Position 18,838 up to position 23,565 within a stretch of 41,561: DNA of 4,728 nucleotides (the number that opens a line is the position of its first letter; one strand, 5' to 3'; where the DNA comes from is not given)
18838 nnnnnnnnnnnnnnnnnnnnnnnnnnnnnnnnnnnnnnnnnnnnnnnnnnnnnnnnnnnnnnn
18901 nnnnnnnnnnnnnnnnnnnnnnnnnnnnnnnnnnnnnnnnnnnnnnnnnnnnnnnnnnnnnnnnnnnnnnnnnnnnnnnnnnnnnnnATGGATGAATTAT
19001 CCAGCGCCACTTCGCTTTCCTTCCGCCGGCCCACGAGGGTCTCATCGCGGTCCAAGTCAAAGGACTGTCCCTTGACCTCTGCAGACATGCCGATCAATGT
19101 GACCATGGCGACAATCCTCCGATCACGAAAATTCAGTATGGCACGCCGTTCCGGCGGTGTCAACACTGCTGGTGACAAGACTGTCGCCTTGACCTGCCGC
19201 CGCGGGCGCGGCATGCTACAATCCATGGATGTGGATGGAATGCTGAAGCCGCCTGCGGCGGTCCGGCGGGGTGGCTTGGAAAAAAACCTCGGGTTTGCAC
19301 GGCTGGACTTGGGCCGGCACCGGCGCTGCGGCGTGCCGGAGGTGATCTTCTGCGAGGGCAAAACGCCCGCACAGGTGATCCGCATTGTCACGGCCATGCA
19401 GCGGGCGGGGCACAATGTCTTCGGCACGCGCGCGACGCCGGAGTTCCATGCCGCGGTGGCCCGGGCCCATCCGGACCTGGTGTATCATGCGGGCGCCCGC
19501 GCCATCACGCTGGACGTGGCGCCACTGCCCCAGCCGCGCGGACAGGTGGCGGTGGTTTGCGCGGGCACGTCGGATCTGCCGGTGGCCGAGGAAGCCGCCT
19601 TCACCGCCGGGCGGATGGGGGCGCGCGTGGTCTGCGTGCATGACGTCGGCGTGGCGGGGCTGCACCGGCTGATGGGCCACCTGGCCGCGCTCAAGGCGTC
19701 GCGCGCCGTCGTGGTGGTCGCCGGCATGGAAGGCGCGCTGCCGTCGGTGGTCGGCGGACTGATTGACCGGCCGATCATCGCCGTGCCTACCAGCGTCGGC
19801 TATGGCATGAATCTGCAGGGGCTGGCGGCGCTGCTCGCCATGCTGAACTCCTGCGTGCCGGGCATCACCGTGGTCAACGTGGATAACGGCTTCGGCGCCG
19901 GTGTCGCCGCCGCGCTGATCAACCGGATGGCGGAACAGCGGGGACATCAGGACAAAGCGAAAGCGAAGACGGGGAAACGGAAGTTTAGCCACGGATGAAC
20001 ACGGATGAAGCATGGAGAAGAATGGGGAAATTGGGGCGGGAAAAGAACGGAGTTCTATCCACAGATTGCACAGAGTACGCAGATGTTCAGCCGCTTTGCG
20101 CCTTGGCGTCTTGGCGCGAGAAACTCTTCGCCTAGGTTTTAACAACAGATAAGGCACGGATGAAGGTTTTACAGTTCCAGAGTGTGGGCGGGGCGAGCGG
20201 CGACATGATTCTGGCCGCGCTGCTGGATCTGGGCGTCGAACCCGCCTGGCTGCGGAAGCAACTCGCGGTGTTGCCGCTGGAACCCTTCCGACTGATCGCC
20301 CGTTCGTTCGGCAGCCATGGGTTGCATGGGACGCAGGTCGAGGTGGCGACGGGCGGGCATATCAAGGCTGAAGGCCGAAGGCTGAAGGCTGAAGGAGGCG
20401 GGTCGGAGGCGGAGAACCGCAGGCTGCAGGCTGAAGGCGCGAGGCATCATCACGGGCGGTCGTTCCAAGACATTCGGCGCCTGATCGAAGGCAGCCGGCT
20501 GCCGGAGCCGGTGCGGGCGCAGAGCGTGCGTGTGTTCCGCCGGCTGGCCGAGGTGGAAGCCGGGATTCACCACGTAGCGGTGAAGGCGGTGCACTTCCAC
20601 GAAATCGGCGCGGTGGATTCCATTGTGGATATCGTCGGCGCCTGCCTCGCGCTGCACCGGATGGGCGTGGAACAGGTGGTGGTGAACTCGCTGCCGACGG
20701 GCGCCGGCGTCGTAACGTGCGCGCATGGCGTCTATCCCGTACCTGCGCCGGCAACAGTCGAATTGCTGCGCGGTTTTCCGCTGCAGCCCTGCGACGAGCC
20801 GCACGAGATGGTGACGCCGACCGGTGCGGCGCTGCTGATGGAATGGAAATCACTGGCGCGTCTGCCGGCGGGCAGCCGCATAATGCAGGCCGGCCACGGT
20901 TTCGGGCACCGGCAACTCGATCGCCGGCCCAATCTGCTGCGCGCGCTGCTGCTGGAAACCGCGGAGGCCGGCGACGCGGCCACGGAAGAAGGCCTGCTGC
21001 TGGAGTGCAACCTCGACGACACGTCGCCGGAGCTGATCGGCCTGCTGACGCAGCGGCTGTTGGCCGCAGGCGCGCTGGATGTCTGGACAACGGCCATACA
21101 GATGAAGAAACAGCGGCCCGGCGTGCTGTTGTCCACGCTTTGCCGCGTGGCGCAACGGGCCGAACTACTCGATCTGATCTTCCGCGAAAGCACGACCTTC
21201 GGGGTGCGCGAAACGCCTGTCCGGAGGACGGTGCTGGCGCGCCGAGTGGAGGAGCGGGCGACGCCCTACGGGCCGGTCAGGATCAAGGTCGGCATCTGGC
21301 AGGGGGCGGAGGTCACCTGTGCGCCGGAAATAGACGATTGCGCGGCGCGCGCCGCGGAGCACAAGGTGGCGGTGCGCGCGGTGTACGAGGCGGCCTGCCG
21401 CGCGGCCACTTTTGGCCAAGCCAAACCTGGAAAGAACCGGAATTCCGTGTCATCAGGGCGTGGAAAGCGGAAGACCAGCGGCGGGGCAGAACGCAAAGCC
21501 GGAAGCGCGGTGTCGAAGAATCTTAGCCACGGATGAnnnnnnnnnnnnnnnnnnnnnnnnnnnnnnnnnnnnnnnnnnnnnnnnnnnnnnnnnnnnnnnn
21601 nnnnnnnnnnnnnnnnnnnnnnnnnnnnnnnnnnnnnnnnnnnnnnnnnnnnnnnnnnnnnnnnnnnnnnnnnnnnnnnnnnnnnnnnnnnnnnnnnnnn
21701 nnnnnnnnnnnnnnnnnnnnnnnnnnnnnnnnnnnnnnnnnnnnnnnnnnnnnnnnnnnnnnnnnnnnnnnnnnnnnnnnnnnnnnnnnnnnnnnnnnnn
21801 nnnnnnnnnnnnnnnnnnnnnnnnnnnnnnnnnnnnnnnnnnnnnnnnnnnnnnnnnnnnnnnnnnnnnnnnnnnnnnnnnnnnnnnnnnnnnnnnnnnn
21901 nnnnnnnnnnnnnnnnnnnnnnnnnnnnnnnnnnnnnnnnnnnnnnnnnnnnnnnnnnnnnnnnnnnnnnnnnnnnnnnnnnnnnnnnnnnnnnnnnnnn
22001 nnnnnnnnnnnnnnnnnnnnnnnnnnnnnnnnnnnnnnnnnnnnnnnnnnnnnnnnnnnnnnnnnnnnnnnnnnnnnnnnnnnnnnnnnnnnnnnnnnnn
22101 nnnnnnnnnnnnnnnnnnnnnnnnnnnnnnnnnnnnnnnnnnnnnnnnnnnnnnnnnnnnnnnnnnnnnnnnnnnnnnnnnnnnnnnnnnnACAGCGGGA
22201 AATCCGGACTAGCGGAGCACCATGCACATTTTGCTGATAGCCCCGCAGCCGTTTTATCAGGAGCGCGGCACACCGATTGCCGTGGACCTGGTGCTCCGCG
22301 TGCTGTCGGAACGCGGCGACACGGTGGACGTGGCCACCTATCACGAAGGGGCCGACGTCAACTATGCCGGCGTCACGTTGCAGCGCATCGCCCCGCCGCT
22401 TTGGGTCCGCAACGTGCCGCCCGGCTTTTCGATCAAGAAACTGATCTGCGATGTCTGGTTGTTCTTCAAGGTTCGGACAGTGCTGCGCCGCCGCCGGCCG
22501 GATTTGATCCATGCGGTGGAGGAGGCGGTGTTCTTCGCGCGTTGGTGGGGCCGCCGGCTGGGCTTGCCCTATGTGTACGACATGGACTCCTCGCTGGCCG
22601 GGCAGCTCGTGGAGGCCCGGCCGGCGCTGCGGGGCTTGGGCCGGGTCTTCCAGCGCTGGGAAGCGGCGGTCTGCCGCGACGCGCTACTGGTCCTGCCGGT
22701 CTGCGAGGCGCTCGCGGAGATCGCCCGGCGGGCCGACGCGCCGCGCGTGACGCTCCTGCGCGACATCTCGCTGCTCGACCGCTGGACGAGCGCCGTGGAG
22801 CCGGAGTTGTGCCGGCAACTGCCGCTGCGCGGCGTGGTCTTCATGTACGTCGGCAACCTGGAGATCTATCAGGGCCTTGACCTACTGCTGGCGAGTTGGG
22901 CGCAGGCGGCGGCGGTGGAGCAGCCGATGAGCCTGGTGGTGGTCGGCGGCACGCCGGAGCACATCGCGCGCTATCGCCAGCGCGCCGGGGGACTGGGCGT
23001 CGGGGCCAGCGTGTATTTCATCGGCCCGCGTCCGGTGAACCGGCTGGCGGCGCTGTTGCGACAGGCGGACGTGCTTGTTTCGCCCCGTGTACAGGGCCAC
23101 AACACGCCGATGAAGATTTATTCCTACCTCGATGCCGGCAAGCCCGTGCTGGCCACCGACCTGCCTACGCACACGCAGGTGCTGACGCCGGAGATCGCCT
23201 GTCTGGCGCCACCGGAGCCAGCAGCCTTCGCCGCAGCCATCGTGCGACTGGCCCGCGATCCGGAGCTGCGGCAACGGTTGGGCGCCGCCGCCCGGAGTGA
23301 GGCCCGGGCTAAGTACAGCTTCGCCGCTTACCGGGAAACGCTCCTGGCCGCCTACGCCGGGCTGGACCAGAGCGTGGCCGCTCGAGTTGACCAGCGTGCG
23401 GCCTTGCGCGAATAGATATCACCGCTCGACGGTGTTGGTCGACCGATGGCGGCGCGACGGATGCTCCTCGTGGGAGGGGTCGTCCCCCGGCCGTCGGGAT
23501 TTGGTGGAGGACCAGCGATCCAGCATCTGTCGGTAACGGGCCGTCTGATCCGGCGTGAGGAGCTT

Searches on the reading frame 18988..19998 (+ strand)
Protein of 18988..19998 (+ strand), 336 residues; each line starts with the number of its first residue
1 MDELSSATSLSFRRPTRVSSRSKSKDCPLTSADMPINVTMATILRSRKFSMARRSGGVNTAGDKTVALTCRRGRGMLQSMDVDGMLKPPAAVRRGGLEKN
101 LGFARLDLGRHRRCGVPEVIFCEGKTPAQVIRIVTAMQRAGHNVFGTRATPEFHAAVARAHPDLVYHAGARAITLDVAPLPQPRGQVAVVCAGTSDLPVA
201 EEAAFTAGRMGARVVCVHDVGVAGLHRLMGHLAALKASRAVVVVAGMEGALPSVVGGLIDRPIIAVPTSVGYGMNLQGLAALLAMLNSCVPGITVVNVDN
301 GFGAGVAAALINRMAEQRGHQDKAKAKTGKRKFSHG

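Call 62: search_protein_families(library=pfam, proteins=[window:18988-19998:+], max_evalue=0.00001)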
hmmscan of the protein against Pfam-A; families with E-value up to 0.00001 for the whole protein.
window:18988-19998:+ (336 aa): 1 family
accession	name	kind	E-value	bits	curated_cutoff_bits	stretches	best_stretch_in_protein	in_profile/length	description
PF00731.26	AIRC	-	6.5e-13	48.9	30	1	186-320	1-135/148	AIR carboxylase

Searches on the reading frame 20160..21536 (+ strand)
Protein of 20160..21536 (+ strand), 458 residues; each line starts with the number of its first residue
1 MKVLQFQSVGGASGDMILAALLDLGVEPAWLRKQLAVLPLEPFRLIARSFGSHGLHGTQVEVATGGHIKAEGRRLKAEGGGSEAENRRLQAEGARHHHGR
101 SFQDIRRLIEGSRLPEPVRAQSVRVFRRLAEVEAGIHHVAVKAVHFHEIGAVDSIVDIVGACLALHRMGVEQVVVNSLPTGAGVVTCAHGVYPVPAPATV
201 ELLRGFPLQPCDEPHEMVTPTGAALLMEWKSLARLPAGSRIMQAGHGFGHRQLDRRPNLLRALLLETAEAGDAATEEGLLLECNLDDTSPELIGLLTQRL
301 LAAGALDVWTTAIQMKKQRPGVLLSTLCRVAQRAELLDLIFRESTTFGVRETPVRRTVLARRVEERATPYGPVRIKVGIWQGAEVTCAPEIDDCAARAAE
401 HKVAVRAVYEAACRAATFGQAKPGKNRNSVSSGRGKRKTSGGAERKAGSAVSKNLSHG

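Call 62: search_protein_families(library=pfam, proteins=[window:20160-21536:+], max_evalue=0.00001)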
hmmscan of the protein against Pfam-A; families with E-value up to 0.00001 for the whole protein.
window:20160-21536:+ (458 aa): 1 family
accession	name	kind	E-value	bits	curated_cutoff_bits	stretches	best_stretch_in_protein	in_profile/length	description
PF01969.22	Ni_insertion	-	3e-126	422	22.1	1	6-409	3-375/375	Nickel insertion protein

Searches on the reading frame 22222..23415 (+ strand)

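Call 62: search_protein_families(library=pfam, proteins=[window:22222-23415:+], max_evalue=0.00001)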
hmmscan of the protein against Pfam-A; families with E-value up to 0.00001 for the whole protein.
window:22222-23415:+ (397 aa): 5 families
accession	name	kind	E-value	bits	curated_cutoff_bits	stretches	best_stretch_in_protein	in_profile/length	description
PF13692.12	Glyco_trans_1_4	-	5.5e-21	75.8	27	1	206-346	3-142/142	Glycosyl transferases group 1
PF00534.26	Glycos_transf_1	-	6.1e-21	75.1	26.4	1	205-359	16-171/172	Glycosyl transferases group 1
PF13579.12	Glyco_trans_4_4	-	1.2e-11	45.6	29.7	1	24-176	10-150/158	Glycosyl transferase 4-like domain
PF13439.12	Glyco_transf_4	-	3.1e-10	40.8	28.5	1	23-173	10-154/170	Glycosyltransferase Family 4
PF13524.12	Glyco_trans_1_2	-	9.7e-09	35.8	25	1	239-375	18-143/144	Glycosyl transferase-like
